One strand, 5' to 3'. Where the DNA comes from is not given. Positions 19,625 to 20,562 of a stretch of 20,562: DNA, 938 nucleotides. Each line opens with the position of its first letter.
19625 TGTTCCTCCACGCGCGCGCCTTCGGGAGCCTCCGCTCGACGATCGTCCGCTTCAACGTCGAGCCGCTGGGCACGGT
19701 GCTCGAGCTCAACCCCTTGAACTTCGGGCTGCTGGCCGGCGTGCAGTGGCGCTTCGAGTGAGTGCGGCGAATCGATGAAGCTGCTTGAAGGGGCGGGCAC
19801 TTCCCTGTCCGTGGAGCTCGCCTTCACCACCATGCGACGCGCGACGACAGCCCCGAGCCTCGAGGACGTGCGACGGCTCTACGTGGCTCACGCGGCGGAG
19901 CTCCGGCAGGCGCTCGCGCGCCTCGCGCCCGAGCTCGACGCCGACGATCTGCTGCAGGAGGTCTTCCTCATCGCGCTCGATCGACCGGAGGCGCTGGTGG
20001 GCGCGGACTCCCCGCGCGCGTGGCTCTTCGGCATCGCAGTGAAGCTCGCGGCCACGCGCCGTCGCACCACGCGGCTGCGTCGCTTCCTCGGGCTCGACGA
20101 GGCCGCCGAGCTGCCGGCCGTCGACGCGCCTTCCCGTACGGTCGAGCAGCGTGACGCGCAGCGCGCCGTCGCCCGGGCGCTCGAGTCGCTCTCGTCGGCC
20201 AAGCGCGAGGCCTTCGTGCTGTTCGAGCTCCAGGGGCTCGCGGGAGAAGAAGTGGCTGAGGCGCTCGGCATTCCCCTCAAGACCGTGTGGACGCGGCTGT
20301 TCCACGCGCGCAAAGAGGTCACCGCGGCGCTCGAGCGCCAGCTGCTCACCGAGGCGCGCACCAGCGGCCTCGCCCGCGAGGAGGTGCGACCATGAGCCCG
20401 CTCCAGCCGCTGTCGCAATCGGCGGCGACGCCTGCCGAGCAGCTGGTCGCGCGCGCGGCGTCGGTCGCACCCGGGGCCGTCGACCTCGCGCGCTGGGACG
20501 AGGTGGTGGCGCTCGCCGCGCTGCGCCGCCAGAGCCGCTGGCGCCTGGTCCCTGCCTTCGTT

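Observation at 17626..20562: Operon of a tandem-repeat-bearing OMP-like protein, an ECF sigma factor and a putative anti-sigma factor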

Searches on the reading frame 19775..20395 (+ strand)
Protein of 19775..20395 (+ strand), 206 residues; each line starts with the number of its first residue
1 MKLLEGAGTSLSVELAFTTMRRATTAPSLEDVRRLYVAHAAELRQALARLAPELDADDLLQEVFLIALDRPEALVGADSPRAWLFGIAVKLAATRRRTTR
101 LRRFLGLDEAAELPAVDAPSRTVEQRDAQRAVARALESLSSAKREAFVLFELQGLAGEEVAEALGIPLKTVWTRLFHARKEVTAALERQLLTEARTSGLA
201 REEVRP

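Call 5: search_protein_families(library=pfam, proteins=[window:19775-20395:+], max_evalue=0.01)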
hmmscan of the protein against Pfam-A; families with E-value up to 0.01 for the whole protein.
window:19775-20395:+ (206 aa): 7 families
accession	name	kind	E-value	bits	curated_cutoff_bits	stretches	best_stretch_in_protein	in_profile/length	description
PF08281.18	Sigma70_r4_2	-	5.4e-13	48.8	25.7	1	130-181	2-53/54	Sigma-70, region 4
PF04542.20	Sigma70_r2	-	1.7e-07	31.3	24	1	35-100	1-69/71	Sigma-70 region 2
PF07638.17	Sigma70_ECF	-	0.00025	21.4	21.1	1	87-186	78-183/185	ECF sigma factor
PF04545.22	Sigma70_r4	-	0.0003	20.7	24.1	1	135-180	1-46/50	Sigma-70, region 4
PF13384.12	HTH_23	-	0.0019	18.4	24.6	1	140-176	3-38/50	Homeodomain-like domain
PF22029.2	PhyR_sigma2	-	0.0052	17.2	27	0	55-87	21-53/55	Sigma2 domain of PhyR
PF02001.22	DUF134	-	0.0063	17.5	27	0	139-186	35-82/98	Protein of unknown function DUF134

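Call 8: search_protein_families(library=ncbifam, proteins=[window:19775-20395:+], max_evalue=0.1)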
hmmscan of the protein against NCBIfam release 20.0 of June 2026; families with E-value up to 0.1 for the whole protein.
window:19775-20395:+ (206 aa): 89 families (the best 25 are shown)
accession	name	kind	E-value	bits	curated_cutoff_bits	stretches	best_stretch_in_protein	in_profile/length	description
NF009171.0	PRK12518.1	equivalog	1.1e-22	80.8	208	1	30-189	27-187/191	RNA polymerase sigma factor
NF007227.0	PRK09645.1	subfamily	3.1e-21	76.1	202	1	23-188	6-172/177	sigma-70 family RNA polymerase sigma factor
TIGR02983.1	SigE-fam_strep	subfamily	6.4e-18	65.2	141.55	1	30-188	6-160/162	SigE family RNA polymerase sigma factor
NF009168.0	PRK12515.1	subfamily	6.7e-18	64.8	236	1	32-189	24-182/189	RNA polymerase sigma factor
TIGR02959.1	SigZ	equivalog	1.5e-17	63.9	168.65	1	39-187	4-149/170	RNA polymerase sigma factor SigZ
TIGR02937.1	sigma70-ECF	superfamily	6.2e-17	61.7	42.9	1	32-183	3-162/165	sigma-70 family RNA polymerase sigma factor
NF008888.0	PRK11922.1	equivalog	1.7e-16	60.5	204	1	43-191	43-201/231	RNA polymerase sigma factor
NF009179.0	PRK12527.1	equivalog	2.1e-16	60.4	162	1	47-181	13-148/159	RNA polymerase sigma factor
NF058625.1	sigma_PG0214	equivalog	1.3e-15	57.5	130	1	43-189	18-164/170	GFO_1088 family ECF-type sigma factor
TIGR02950.1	SigM_subfam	subfamily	3e-15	56.4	147.95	1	34-185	4-157/159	RNA polymerase sigma factor, SigM family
NF009166.1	PRK12513.1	equivalog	4.6e-15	55.8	206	1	34-188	26-188/193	RNA polymerase sigma factor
NF007229.0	PRK09647.1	equivalog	6.7e-15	55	265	1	15-196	32-212/220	RNA polymerase sigma factor SigE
NF009170.0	PRK12517.1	subfamily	1.1e-14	54.2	197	1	56-190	50-180/188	RNA polymerase sigma factor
NF007225.0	PRK09643.1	equivalog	2.2e-14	53.6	190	1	34-192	31-188/204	RNA polymerase sigma factor SigM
TIGR02985.1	Sig70_bacteroi1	subfamily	2.5e-14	53.8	126.4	1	33-185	4-161/162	RNA polymerase sigma-70 factor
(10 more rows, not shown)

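Call 12: find_encoding_contigs(protein=window:19775-20392:+, flank=10000, max_places=6)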
Protein window:19775-20392:+ (206 aa): 2 contigs read that carry it; 2 places shown.
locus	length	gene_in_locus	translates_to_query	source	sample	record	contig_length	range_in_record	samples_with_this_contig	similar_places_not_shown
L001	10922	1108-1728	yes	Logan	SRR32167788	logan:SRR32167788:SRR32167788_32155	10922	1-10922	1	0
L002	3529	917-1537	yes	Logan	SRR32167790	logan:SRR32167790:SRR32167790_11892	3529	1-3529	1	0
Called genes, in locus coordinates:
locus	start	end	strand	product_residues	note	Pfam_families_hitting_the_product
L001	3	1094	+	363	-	?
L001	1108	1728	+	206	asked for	PF04542:Sigma70_r2 (weak), PF08281:Sigma70_r4_2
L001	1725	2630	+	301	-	-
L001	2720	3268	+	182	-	-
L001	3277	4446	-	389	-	PF02417:Chromate_transp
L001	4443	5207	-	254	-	-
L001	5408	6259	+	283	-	-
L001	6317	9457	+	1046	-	PF13779:DUF4175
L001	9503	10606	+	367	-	-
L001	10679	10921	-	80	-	?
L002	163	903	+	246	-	-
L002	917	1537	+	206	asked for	PF04542:Sigma70_r2 (weak), PF08281:Sigma70_r4_2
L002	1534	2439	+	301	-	-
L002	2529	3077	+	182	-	-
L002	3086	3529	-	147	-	?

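Call 15: search_protein_families(library=pfam, proteins=[L001:1725-2630:+, L001:2720-3268:+], max_evalue=10)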
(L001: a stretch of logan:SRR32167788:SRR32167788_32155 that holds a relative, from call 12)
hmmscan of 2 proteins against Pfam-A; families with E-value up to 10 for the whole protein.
L001:1725-2630:+ (301 aa): 4 families
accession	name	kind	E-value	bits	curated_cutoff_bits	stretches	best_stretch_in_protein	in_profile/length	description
PF04773.18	FecR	-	5.6e-05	23.9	24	1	95-149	40-96/97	FecR protein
PF07883.17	Cupin_2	-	0.018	15.2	27.2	1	143-170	23-50/70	Cupin domain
PF07719.23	TPR_2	-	0.22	12.2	27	1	214-245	2-33/34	Tetratricopeptide repeat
PF13428.12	TPR_14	-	0.69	11.2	23.5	1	215-245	3-33/44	Tetratricopeptide repeat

L001:2720-3268:+ (182 aa): 1 family
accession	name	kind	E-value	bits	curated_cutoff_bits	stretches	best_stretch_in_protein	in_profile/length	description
PF20101.4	DUF6491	-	9.1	6.7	27.5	0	1-41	1-30/138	Family of unknown function (DUF6491)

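Call 95: search_protein_families(library=pfam, proteins=[L001:4443-5207:-, L001:5408-6259:+], max_evalue=0.01)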
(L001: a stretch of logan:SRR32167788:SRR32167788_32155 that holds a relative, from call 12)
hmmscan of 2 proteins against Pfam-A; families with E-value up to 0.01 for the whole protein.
L001:4443-5207:- (254 aa): 0 families

L001:5408-6259:+ (283 aa): 1 family
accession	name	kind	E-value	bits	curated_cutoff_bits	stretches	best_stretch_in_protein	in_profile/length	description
PF13699.11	eCIS_core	-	0.00014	22.4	22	1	99-134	40-74/79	eCIS core domain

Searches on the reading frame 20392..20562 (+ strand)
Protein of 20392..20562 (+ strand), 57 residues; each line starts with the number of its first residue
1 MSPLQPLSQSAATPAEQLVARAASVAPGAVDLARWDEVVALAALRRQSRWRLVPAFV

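Call 5: search_protein_families(library=pfam, proteins=[window:20392-20562:+], max_evalue=0.01)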
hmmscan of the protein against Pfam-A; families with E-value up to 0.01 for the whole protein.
window:20392-20562:+ (57 aa): 0 families

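Call 8: search_protein_families(library=ncbifam, proteins=[window:20392-20562:+], max_evalue=0.1)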
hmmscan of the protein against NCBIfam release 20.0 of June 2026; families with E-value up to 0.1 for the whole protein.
window:20392-20562:+ (57 aa): 1 family
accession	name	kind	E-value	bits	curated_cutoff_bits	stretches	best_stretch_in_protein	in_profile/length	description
NF005472.0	PRK07067.1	equivalog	0.023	14.2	338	1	7-44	163-200/257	L-iditol 2-dehydrogenase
